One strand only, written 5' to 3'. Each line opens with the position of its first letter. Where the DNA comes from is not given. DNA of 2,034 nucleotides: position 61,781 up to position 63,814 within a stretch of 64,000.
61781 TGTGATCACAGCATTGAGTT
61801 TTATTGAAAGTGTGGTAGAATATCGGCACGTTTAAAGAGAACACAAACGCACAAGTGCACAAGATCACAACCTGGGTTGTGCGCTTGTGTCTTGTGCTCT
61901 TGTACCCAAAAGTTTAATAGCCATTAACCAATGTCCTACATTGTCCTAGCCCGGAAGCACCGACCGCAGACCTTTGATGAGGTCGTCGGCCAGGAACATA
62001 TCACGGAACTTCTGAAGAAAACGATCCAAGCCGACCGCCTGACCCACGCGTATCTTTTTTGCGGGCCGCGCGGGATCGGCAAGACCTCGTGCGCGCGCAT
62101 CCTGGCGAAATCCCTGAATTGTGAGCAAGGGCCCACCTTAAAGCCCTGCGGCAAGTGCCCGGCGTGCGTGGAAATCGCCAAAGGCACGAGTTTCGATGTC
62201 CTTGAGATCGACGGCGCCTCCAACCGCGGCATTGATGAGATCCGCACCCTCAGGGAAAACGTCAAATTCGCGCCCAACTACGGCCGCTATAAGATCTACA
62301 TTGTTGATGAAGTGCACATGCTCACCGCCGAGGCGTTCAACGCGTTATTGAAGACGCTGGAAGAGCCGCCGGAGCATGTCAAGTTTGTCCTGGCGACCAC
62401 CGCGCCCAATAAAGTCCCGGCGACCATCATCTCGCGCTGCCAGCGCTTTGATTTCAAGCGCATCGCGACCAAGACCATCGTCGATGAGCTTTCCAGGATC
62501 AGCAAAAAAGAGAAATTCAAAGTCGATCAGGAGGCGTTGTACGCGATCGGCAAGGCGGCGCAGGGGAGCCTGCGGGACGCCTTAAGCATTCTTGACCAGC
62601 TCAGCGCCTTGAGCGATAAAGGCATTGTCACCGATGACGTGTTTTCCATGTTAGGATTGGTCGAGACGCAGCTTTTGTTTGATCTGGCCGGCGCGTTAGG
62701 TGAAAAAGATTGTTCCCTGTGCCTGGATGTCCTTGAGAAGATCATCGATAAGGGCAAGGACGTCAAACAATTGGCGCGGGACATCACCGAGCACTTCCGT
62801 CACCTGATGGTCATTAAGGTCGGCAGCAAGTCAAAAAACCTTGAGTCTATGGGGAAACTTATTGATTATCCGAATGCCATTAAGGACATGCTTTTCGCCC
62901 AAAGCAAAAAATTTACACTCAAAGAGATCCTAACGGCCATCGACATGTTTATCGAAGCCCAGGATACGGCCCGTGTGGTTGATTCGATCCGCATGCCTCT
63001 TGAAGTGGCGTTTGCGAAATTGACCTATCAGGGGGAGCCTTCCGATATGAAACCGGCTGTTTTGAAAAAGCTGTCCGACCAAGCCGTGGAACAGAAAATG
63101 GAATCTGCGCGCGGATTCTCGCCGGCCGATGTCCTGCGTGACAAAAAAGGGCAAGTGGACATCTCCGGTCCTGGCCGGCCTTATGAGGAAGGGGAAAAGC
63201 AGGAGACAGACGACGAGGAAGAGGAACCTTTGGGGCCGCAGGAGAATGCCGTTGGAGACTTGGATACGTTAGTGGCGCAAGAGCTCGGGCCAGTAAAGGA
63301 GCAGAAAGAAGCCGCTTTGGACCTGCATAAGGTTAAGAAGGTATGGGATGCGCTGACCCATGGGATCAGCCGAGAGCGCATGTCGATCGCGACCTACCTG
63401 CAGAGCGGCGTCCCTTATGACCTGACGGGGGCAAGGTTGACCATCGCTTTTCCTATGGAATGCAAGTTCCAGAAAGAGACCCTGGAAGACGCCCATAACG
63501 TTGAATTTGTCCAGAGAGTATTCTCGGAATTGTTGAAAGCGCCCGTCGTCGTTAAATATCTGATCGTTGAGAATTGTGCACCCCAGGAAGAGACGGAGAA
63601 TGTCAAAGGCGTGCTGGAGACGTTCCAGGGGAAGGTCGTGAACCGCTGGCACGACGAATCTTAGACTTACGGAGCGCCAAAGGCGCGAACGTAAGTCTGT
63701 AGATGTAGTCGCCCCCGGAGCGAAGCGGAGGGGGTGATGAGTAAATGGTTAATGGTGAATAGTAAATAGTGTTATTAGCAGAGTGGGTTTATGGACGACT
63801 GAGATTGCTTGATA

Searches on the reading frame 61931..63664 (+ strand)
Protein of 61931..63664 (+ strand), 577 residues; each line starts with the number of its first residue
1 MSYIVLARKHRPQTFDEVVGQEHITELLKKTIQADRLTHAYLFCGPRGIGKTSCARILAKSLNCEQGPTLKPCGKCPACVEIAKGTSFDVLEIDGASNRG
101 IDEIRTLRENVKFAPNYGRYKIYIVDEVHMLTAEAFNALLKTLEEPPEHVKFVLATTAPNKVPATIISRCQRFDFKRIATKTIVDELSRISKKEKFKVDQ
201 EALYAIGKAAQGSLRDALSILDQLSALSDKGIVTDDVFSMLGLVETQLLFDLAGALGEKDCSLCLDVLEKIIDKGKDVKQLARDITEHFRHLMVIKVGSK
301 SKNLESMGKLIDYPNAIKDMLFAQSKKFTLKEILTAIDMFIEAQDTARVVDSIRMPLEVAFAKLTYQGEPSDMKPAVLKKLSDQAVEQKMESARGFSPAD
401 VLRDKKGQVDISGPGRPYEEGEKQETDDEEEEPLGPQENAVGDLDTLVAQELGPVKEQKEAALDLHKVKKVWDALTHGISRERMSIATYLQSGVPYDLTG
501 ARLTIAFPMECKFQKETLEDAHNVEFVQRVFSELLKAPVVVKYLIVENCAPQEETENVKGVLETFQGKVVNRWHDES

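Call 10: find_encoding_contigs(protein=window:61931-63664:+, flank=10000, max_places=6)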
Protein window:61931-63664:+ (577 aa): no gene with exactly this product is on record in the collection.
